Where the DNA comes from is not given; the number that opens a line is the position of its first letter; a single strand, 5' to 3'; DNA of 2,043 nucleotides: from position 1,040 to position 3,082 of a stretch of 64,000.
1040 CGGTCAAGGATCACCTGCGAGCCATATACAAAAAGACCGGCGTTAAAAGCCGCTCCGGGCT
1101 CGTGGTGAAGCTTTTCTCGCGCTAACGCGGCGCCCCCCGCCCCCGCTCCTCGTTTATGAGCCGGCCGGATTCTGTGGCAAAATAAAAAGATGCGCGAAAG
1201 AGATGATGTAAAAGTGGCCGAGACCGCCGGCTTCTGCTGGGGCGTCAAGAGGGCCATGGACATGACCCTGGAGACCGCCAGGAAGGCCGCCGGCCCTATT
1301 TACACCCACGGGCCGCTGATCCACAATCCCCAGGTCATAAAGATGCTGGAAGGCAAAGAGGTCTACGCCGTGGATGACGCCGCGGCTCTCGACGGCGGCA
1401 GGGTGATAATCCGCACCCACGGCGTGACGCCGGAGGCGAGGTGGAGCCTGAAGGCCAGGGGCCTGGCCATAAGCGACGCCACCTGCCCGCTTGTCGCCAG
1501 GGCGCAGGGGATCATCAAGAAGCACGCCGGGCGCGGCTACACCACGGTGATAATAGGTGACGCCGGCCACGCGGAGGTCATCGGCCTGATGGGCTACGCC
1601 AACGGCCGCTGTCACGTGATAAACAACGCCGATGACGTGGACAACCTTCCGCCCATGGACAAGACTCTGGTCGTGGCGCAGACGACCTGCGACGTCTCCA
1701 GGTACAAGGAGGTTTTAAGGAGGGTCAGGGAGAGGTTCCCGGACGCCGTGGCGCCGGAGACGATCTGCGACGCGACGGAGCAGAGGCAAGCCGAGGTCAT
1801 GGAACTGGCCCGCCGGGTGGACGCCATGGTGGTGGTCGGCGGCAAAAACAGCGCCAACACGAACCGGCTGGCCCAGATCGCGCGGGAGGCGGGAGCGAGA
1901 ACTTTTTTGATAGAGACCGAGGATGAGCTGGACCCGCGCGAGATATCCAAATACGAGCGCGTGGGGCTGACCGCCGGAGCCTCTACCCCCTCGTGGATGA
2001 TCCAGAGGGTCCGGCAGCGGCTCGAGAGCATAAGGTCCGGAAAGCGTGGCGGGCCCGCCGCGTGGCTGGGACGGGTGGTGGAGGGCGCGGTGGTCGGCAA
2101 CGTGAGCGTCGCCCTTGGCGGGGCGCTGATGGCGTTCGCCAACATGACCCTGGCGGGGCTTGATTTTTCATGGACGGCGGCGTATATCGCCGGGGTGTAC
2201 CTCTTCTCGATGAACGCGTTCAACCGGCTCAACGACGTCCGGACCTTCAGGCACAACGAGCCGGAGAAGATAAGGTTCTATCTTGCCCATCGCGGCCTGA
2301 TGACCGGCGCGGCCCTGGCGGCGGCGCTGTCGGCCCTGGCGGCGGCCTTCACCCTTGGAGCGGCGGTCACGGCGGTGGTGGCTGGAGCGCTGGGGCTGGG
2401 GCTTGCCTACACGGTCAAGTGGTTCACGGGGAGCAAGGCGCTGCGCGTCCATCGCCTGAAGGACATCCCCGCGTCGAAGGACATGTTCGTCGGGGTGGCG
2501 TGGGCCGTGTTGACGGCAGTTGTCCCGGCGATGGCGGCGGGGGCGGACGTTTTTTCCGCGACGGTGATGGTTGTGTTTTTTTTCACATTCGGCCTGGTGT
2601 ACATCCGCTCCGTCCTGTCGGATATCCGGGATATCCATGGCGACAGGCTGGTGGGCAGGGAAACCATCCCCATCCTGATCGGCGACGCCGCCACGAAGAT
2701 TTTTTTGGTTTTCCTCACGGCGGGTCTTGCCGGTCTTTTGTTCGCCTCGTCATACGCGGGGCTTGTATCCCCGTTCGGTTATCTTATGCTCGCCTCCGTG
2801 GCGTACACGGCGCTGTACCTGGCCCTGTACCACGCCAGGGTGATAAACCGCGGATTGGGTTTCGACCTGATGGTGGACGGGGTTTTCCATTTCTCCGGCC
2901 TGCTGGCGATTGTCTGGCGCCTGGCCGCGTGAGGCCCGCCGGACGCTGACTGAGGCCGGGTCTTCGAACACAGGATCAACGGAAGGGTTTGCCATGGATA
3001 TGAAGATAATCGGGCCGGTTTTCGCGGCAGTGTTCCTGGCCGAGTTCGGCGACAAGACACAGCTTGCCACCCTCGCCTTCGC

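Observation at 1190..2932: IspH (HMBPP reductase) fused in-frame to a UbiA-like polytopic prenyltransferase domain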

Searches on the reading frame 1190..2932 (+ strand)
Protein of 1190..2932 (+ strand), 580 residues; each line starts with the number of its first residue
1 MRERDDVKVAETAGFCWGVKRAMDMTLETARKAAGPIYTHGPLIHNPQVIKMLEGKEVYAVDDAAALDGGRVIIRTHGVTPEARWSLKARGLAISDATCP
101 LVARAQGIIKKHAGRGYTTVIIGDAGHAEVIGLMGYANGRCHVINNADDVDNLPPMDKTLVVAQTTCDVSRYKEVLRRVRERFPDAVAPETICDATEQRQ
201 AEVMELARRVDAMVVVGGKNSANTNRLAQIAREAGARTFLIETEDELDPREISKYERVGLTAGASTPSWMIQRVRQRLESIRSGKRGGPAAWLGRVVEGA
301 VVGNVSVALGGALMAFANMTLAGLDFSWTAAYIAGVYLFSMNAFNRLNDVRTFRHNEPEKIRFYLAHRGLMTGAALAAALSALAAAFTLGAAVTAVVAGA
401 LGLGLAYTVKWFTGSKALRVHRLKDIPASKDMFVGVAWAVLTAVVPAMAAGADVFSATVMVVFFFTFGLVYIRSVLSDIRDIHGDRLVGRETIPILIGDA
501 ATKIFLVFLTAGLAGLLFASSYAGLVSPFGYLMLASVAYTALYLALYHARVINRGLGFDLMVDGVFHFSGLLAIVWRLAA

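Call 3: search_protein_families(library=pfam, proteins=[window:1190-2932:+], max_evalue=1)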
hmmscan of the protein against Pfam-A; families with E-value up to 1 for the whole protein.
window:1190-2932:+ (580 aa): 4 families
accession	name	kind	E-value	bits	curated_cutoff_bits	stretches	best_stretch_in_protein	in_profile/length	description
PF02401.23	LYTB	-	1.1e-93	313.9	24.5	1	7-279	1-267/267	LytB protein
PF01040.23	UbiA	-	5.1e-16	59.1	34.2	1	307-548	4-231/250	UbiA prenyltransferase family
PF02453.23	Reticulon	-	0.0014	19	31.8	1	371-478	12-121/157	Reticulon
PF02310.24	B12-binding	-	0.032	14.5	32.1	1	165-221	34-91/121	B12 binding domain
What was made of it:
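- Checked: PF01040 UbiA covers 307-548 (59.1 bits, gathering cut-off 34.2) (call 3).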

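Call 4: search_protein_families(library=ncbifam, proteins=[window:1190-2932:+], max_evalue=1)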
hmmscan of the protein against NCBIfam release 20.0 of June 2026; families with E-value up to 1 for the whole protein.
window:1190-2932:+ (580 aa): 18 families
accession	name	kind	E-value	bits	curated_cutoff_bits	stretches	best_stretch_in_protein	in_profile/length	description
NF000907.0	PRK00087.1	equivalog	7.8e-93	311.9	624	1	7-282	3-279/671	bifunctional 4-hydroxy-3-methylbut-2-enyl diphosphate reductase/30S ribosomal protein S1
TIGR00216.1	ispH_lytB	equivalog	3.6e-87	292.1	187.85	1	7-280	2-281/282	4-hydroxy-3-methylbut-2-enyl diphosphate reductase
NF009024.0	PRK12360.1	equivalog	6.5e-86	288.1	387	1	6-279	2-279/281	4-hydroxy-3-methylbut-2-enyl diphosphate reductase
NF002187.0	PRK01045.1-1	equivalog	5.6e-82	275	276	1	7-282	3-279/282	4-hydroxy-3-methylbut-2-enyl diphosphate reductase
NF002190.0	PRK01045.1-4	subfamily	2.8e-62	210.5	389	1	6-279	8-290/321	4-hydroxy-3-methylbut-2-enyl diphosphate reductase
NF002188.0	PRK01045.1-2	equivalog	1.3e-61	208.4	420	1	7-282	3-285/315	4-hydroxy-3-methylbut-2-enyl diphosphate reductase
NF002189.0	PRK01045.1-3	equivalog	3.5e-58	197.1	444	1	4-280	13-295/326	4-hydroxy-3-methylbut-2-enyl diphosphate reductase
NF009911.0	PRK13371.1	equivalog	1.2e-40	139.8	440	2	7-149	57-206/405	4-hydroxy-3-methylbut-2-enyl diphosphate reductase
NF010117.0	PRK13591.1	equivalog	4.4e-12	45.7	238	1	306-549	39-271/307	prenyltransferase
NF009513.0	PRK12872.1-3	equivalog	7.1e-08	32.3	288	1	426-531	143-249/293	prenyltransferase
NF009512.0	PRK12872.1-1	equivalog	2.8e-06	27.1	278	1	452-511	171-229/303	geranylgeranylglycerol-phosphate geranylgeranyltransferase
NF009523.0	PRK12884.1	equivalog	4.8e-05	22.7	269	1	341-544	50-241/279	prenyltransferase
NF009521.0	PRK12882.1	equivalog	0.00014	21.2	296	1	308-547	24-247/280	geranylgeranylglycerol-phosphate geranylgeranyltransferase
NF009525.0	PRK12887.1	equivalog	0.00052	19.4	226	1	301-525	33-252/310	homogentisate phytyltransferase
NF009522.0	PRK12883.1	equivalog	0.00081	19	353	1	374-508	83-206/279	geranylgeranylglycerol-phosphate geranylgeranyltransferase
NF004749.0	PRK06080.1-1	equivalog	0.0015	17.7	277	1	474-539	201-266/311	1,4-dihydroxy-2-naphthoate polyprenyltransferase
NF005742.0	PRK07566.1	equivalog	0.02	14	313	1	379-505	121-238/315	chlorophyll synthase ChlG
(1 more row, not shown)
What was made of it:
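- On IspH / LytB (HMBPP reductase, TIGR00216, PF02401): PF02401 313.9 bits, model positions 1-267/267 (call 3); TIGR00216 292.1 bits against a cut-off of 187.85 (call 4)
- Closest known: IspH-RPS1 fusions. Same: The query's IspH half aligns to positions 3-279 of that model (call 4).
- Checked: NCBIfam TIGR00216 ispH_lytB scores 292.1 bits against a cut-off of 187.85 (call 4).
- The IspH half passes the TIGR00216 equivalog cut-off (call 4).
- Tried and rejected: Assignment to a characterised UbiA subfamily (MenA, DGGGPS, ChlG, HPT, PRK13591): all far below cut-off (call 4).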

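Call 6: find_homologous_proteins(query=window:1190-2932:+)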
Query window:1190-2932:+ (580 aa): 5343 proteins with E <= 0.001 among 8000 candidates; the best 120 are listed.
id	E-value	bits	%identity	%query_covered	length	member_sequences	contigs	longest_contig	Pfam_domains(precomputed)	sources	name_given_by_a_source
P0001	0.0e+0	1258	100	99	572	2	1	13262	PF01040.24,PF02401.24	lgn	-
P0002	2.5e-270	916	71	99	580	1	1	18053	PF01040.24,PF02401.24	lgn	-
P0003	3.0e-244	830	64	99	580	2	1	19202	PF01040.24,PF02401.24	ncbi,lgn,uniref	ncbi:4-hydroxy-3-methylbut-2-enyl diphosphate reductase [hydrothermal vent metagenome]|uniref:4-hydr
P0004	6.6e-235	799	61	100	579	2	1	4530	PF01040.24,PF02401.24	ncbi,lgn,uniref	ncbi:4-hydroxy-3-methylbut-2-enyl diphosphate reductase [hydrothermal vent metagenome]|uniref:4-hydr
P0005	7.6e-234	795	62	100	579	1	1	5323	PF01040.24,PF02401.24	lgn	-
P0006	3.6e-233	793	62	99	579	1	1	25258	PF01040.24,PF02401.24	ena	-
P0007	5.8e-233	793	62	98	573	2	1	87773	PF01040.24,PF02401.24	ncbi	-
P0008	6.6e-233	792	61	99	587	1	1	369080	PF01040.24,PF02401.24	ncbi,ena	-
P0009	4.9e-232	789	61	100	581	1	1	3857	PF01040.24,PF02401.24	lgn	-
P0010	4.5e-231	786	60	100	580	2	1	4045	PF01040.24,PF02401.24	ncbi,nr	ncbi:MAG: 4-hydroxy-3-methylbut-2-enyl diphosphate reductase [Nitrospinae bacterium]|nr:4-hydroxy-3-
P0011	7.8e-230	782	60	100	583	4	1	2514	PF01040.24,PF02401.24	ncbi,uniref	ncbi:4-hydroxy-3-methylbut-2-enyl diphosphate reductase [hydrothermal vent metagenome]|uniref:4-hydr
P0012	3.3e-229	780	61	100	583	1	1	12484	PF01040.24,PF02401.24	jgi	-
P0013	1.2e-228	778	60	99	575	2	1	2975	PF01040.24,PF02401.24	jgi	-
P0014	3.7e-228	777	61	99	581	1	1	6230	PF01040.24,PF02401.24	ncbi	-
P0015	2.2e-227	774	60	100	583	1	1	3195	PF01040.24,PF02401.24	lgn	-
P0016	2.8e-227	774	61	99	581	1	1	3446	PF01040.24,PF02401.24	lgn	-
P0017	3.8e-227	773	61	99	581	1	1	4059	PF01040.24,PF02401.24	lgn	-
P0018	5.4e-227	773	63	99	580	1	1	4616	PF01040.24,PF02401.24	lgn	-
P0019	1.7e-226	771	61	99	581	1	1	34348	PF01040.24,PF02401.24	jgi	jgi:4-hydroxy-3-methylbut-2-enyl diphosphate reductase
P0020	7.2e-225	766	63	99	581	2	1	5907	PF01040.24,PF02401.24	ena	-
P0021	3.0e-223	760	60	99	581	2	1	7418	PF01040.24,PF02401.24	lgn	-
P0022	9.8e-221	752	59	100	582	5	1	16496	PF01040.24,PF02401.24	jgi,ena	-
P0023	5.2e-220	750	59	99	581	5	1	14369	PF01040.24,PF02401.24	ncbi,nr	ncbi:MAG: 4-hydroxy-3-methylbut-2-enyl diphosphate reductase [Nitrospinae bacterium]|nr:4-hydroxy-3-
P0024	6.5e-220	750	57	100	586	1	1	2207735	PF01040.24,PF02401.24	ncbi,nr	ncbi:MAG: 4-hydroxy-3-methylbut-2-enyl diphosphate reductase [Nitrospinae bacterium]|nr:4-hydroxy-3-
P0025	1.1e-218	745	59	99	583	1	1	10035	PF01040.24,PF02401.24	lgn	-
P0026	7.5e-218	743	59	100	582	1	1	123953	PF01040.24,PF02401.24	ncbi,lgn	-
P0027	3.5e-212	724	56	99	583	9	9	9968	PF01040.24,PF02401.24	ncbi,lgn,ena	-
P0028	6.9e-212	723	58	98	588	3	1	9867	PF01040.24,PF02401.24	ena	-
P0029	5.7e-211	720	58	100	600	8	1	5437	PF01040.24,PF02401.24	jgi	-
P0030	1.5e-205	702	58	100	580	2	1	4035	PF01040.24,PF02401.24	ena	-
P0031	2.2e-205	702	60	99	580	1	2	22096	PF01040.24,PF02401.24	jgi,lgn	jgi:4-hydroxy-3-methylbut-2-enyl diphosphate reductase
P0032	6.4e-204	697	56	100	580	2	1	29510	PF01040.24,PF02401.24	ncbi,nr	ncbi:MAG: 4-hydroxy-3-methylbut-2-enyl diphosphate reductase [Nitrospinota bacterium]|nr:4-hydroxy-3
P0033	9.0e-204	696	57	100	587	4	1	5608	PF01040.24,PF02401.24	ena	-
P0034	2.0e-197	675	57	96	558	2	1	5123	PF01040.24,PF02401.24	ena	-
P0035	4.7e-185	634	62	77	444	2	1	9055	PF02401.24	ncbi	ncbi:4-hydroxy-3-methylbut-2-enyl diphosphate reductase, partial [hydrothermal vent metagenome]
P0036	2.4e-184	632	50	99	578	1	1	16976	PF01040.24,PF02401.24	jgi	jgi:4-hydroxy-3-methylbut-2-enyl diphosphate reductase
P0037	1.1e-175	604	49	98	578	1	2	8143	PF01040.24,PF02401.24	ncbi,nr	ncbi:MAG: 4-hydroxy-3-methylbut-2-enyl diphosphate reductase [Nitrospinae bacterium]|nr:4-hydroxy-3-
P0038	1.3e-174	600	50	98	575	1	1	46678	PF01040.24,PF02401.24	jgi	jgi:4-hydroxy-3-methylbut-2-enyl diphosphate reductase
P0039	1.1e-173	597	50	98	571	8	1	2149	PF01040.24,PF02401.24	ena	-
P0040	2.2e-173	596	50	98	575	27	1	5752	PF01040.24,PF02401.24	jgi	-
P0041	4.1e-173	595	50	98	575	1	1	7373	PF01040.24,PF02401.24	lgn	-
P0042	7.1e-173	594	49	98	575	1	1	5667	PF01040.24,PF02401.24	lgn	-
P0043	1.6e-172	593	49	98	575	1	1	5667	PF01040.24,PF02401.24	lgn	-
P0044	1.2e-171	590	49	98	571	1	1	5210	PF01040.24,PF02401.24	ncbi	-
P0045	1.9e-171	590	49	98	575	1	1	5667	PF01040.24,PF02401.24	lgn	-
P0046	1.9e-171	590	50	98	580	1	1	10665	PF01040.24,PF02401.24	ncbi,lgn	-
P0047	2.2e-171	589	49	98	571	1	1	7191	PF01040.24,PF02401.24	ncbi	-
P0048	4.0e-171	588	48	97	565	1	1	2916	PF01040.24,PF02401.24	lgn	-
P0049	1.0e-169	584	49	98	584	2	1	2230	PF01040.24,PF02401.24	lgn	-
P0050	2.7e-169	582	47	98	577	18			PF01040.24,PF02401.24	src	-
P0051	2.3e-167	576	50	96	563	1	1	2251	PF01040.24,PF02401.24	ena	-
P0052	5.1e-166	572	47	98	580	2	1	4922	PF01040.24,PF02401.24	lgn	-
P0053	2.3e-164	566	46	98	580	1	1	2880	PF01040.24,PF02401.24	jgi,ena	-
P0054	4.6e-164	565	47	98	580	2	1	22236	PF01040.24,PF02401.24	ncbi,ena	-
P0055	1.5e-162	560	46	98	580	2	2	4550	PF01040.24,PF02401.24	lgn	-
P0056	5.1e-161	555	46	98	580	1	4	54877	PF01040.24,PF02401.24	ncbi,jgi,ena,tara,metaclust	tara:strand:- start:22705 stop:24447 length:1743 start_codon:yes stop_codon:yes gene_type:complete|m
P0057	9.2e-161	554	46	98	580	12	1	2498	PF01040.24,PF02401.24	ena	-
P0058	1.7e-160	553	47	99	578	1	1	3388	PF01040.24,PF02401.24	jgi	-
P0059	1.0e-158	547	46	98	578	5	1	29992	PF01040.24,PF02401.24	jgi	-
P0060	1.1e-158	547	45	98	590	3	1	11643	PF01040.24,PF02401.24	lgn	-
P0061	1.7e-157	543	46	98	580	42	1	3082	PF01040.24,PF02401.24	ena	-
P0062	2.0e-157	543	45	98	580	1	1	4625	PF01040.24,PF02401.24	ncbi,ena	-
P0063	2.4e-156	540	45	99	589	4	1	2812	PF01040.24,PF02401.24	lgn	-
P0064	1.9e-155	537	45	98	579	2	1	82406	PF01040.24,PF02401.24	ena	-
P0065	3.0e-155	536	44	98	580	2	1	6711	PF01040.24,PF02401.24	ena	-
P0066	5.9e-155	535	45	98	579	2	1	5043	PF01040.24,PF02401.24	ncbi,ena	-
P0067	1.8e-152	527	46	99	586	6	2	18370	PF01040.24,PF02401.24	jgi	jgi:(E)-4-hydroxy-3-methyl-but-2-enyl pyrophosphate reductase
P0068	3.1e-152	526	45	99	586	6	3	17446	PF01040.24,PF02401.24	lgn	-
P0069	3.7e-152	526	46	99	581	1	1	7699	PF01040.24,PF02401.24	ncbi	ncbi:4-hydroxy-3-methylbut-2-enyl diphosphate reductase [Candidatus Zixiibacteriota bacterium]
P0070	4.9e-152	525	44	98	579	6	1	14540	PF01040.24,PF02401.24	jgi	-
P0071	1.0e-151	524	46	99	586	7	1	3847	PF01040.24,PF02401.24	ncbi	-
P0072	5.0e-151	522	44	98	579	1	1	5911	PF01040.24,PF02401.24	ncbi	-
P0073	6.3e-151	522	45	99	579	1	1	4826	PF01040.24,PF02401.24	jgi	jgi:4-hydroxy-3-methylbut-2-enyl diphosphate reductase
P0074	1.2e-150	521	45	98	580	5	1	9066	PF01040.24,PF02401.24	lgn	-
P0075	1.3e-150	521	44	98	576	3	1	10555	PF01040.24,PF02401.24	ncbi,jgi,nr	ncbi:MAG: 4-hydroxy-3-methylbut-2-enyl diphosphate reductase [Nitrospinae bacterium]|nr:4-hydroxy-3-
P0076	2.2e-150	520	45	99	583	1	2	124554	PF01040.24,PF02401.24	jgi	jgi:4-hydroxy-3-methylbut-2-enyl diphosphate reductase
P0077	8.9e-150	518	46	99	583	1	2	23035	PF01040.24,PF02401.24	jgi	jgi:(E)-4-hydroxy-3-methyl-but-2-enyl pyrophosphate reductase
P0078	7.1e-148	512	44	98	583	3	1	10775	PF01040.24,PF02401.24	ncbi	-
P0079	7.5e-148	512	45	98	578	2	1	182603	PF01040.24,PF02401.24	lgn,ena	-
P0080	6.2e-146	505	42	98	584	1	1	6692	PF01040.24,PF02401.24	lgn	-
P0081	7.8e-146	505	45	99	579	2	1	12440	PF01040.24,PF02401.24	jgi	jgi:(E)-4-hydroxy-3-methyl-but-2-enyl pyrophosphate reductase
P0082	1.1e-145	504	45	99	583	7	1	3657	PF01040.24,PF02401.24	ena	-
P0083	3.7e-145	503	46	96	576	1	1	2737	PF01040.24,PF02401.24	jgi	jgi:4-hydroxy-3-methylbut-2-enyl diphosphate reductase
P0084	4.9e-145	502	44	98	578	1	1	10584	PF01040.24,PF02401.24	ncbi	-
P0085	1.3e-144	501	43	98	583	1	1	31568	PF01040.24,PF02401.24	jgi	jgi:4-hydroxy-3-methylbut-2-enyl diphosphate reductase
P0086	1.4e-144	501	44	96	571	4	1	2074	PF01040.24,PF02401.24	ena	-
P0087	2.2e-144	500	42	98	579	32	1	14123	PF01040.24,PF02401.24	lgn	-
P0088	2.4e-144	500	44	97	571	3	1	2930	PF01040.24,PF02401.24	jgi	jgi:4-hydroxy-3-methylbut-2-enyl diphosphate reductase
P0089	2.5e-144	500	45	98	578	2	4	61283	PF01040.24,PF02401.24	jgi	jgi:(E)-4-hydroxy-3-methyl-but-2-enyl pyrophosphate reductase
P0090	4.6e-144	499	44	99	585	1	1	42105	PF01040.24,PF02401.24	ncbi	-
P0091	1.0e-143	498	43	99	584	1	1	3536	PF01040.24,PF02401.24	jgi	jgi:4-hydroxy-3-methylbut-2-enyl diphosphate reductase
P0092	2.7e-143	497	43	97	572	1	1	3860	PF01040.24,PF02401.24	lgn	-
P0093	2.7e-143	497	44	98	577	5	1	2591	PF01040.24,PF02401.24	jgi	-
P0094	3.9e-143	496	43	99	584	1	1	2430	PF01040.24,PF02401.24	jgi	-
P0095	4.2e-143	496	42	99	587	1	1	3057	PF01040.24,PF02401.24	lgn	-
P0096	4.2e-143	496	44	98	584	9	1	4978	PF01040.24,PF02401.24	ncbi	-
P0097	4.9e-143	496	42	98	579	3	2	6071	PF01040.24,PF02401.24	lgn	-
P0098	5.2e-143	496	42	99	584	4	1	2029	PF01040.24,PF02401.24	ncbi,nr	ncbi:MAG: 4-hydroxy-3-methylbut-2-enyl diphosphate reductase [Thermodesulfobacteriota bacterium]|nr:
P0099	5.5e-143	496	43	98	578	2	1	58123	PF01040.24,PF02401.24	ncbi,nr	ncbi:4-hydroxy-3-methylbut-2-enyl diphosphate reductase [bacterium (candidate division B38) B3_B38]|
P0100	5.9e-143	495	41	99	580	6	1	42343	PF01040.24,PF02401.24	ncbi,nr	ncbi:MAG: 4-hydroxy-3-methylbut-2-enyl diphosphate reductase [Candidatus Brocadia sp.]|nr:4-hydroxy-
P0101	7.2e-143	495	43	99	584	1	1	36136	PF01040.24,PF02401.24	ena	-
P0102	8.9e-143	495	42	98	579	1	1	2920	PF01040.24,PF02401.24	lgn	-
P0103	9.4e-143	495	42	98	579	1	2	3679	PF01040.24,PF02401.24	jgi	-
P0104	9.8e-143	495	42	99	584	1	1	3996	PF01040.24,PF02401.24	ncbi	-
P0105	9.9e-143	495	42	98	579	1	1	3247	PF01040.24,PF02401.24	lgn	-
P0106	1.1e-142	495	40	99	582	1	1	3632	PF01040.24,PF02401.24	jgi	jgi:(E)-4-hydroxy-3-methyl-but-2-enyl pyrophosphate reductase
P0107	1.2e-142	494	44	99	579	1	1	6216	PF01040.24,PF02401.24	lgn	-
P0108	1.5e-142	494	42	98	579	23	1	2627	PF01040.24,PF02401.24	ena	-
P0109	1.6e-142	494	42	98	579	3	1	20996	PF01040.24,PF02401.24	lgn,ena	-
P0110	1.9e-142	494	42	99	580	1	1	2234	PF01040.24,PF02401.24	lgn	-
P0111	2.0e-142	494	42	98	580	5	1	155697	PF01040.24,PF02401.24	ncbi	-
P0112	2.1e-142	494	44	99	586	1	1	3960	PF01040.24,PF02401.24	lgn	-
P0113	2.6e-142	493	42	98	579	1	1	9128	PF01040.24,PF02401.24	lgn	-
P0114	2.9e-142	493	42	98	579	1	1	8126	PF01040.24,PF02401.24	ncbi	-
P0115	3.2e-142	493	43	99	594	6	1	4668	PF01040.24,PF02401.24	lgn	-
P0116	3.3e-142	493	42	98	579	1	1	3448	PF01040.24,PF02401.24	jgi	-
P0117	3.4e-142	493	42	98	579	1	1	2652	PF01040.24,PF02401.24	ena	-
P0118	3.8e-142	493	41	98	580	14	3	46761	PF01040.24,PF02401.24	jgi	-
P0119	3.9e-142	493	42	98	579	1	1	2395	PF01040.24,PF02401.24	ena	-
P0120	4.1e-142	493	42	98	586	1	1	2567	PF01040.24,PF02401.24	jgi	jgi:(E)-4-hydroxy-3-methyl-but-2-enyl pyrophosphate reductase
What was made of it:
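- Checked: All 120 best database homologues are about 580 aa and carry both Pfam domains (call 6).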

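Call 17: find_encoding_contigs(protein=P0024, flank=10000, max_places=2)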
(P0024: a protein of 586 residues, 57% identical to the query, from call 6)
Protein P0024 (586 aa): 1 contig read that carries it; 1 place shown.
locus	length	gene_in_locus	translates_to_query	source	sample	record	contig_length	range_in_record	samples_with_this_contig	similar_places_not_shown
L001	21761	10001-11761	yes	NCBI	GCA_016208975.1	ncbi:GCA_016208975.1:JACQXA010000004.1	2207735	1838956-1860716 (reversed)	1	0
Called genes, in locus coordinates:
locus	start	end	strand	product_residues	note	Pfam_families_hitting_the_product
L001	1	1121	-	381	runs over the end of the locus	PF03702:AnmK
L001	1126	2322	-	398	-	PF01546:Peptidase_M20, PF07687:M20_dimer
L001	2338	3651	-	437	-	-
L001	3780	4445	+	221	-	PF04028:DUF374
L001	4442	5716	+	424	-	PF04413:Glycos_transf_N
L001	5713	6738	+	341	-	PF01636:APH, PF19974:TCAD9 (weak)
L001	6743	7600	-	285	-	PF02569:Pantoate_ligase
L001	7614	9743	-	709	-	PF00672:HAMP, PF08448:PAS_4 (faint), PF00989:PAS (faint), PF13426:PAS_9 (faint), PF00990:GGDEF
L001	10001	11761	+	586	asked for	PF02401:LYTB, PF01040:UbiA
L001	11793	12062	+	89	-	PF01169:GDT1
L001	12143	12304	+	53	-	PF10262:Rdx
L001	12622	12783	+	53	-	-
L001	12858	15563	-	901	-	PF08447:PAS_3, PF00989:PAS, PF08447:PAS_3, PF08448:PAS_4, PF13188:PAS_8 (weak), PF13426:PAS_9, PF00990:GGDEF, PF00563:EAL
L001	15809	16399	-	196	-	-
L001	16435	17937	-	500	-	PF14691:Fer4_20, PF13738:Pyr_redox_3 (faint), PF01266:DAO (weak), PF01946:Thi4 (faint), PF07992:Pyr_redox_2, PF13450:NAD_binding_8, PF00070:Pyr_redox (weak)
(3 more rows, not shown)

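Call 18: find_encoding_contigs(protein=P0100, flank=10000, max_places=2)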
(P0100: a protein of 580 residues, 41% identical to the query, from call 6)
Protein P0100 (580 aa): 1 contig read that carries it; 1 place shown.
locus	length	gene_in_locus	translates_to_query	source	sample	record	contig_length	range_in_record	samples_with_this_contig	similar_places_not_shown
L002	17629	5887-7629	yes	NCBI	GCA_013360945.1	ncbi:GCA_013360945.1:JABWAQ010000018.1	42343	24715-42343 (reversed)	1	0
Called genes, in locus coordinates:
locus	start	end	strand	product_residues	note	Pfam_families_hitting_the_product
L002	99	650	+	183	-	-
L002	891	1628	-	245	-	-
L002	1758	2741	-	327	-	PF00348:polyprenyl_synt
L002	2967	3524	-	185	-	PF08207:EFP_N, PF01132:EFP, PF09285:Elong-fact-P_C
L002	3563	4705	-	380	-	PF04055:Radical_SAM, PF06969:HemN_C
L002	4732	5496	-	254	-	PF00535:Glycos_transf_2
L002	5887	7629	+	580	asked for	PF02401:LYTB, PF01040:UbiA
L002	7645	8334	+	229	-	PF04367:DUF502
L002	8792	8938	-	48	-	-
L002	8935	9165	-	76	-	-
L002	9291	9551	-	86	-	PF10088:DUF2326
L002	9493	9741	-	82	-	-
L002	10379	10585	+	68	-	-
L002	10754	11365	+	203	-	PF01583:APS_kinase, PF07931:CPT (faint), PF08433:KTI12 (weak), PF13238:AAA_18 (faint), PF13671:AAA_33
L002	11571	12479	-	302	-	PF13557:Phenol_MetA_deg (weak)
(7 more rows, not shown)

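Call 19: find_encoding_contigs(protein=P0099, flank=10000, max_places=2)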
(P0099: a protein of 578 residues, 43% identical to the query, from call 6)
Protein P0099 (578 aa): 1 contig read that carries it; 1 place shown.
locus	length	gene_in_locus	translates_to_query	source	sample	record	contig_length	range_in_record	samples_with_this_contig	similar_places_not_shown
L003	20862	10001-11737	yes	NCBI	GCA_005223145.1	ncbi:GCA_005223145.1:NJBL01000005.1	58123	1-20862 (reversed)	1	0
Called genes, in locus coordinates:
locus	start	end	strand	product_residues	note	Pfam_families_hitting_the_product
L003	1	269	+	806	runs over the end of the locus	PF02518:HATPase_c, PF00204:DNA_gyraseB, PF01751:Toprim, PF21249:GyrB_hook (weak), PF00986:DNA_gyraseB_C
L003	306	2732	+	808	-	PF00521:DNA_topoisoIV, PF03989:DNA_gyraseA_C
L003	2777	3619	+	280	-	PF13181:TPR_8 (faint), PF13525:YfiO (faint), PF24575:TPR_Slam (faint), PF07719:TPR_2 (faint), PF13432:TPR_16 (weak), PF14559:TPR_19 (weak), PF00515:TPR_1 (weak), PF09976:TPR_21 (weak), +8 more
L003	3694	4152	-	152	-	PF05258:DciA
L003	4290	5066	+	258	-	PF00005:ABC_tran, PF13304:AAA_21 (faint)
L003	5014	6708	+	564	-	PF16949:ABC_tran_2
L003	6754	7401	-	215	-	PF13406:SLT_2 (faint), PF01464:SLT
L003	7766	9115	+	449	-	PF01235:Na_Ala_symp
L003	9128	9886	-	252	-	PF23023:Anti-Pycsar_Apyc1, PF00753:Lactamase_B, PF12706:Lactamase_B_2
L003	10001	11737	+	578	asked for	PF02401:LYTB, PF01040:UbiA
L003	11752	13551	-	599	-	PF01590:GAF (weak), PF13185:GAF_2 (weak), PF01590:GAF, PF13185:GAF_2, PF13492:GAF_3, PF07228:SpoIIE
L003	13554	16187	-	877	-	PF00672:HAMP, PF07228:SpoIIE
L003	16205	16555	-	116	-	PF01740:STAS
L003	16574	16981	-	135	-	PF13581:HATPase_c_2, PF02518:HATPase_c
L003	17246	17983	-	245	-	PF14371:DUF4412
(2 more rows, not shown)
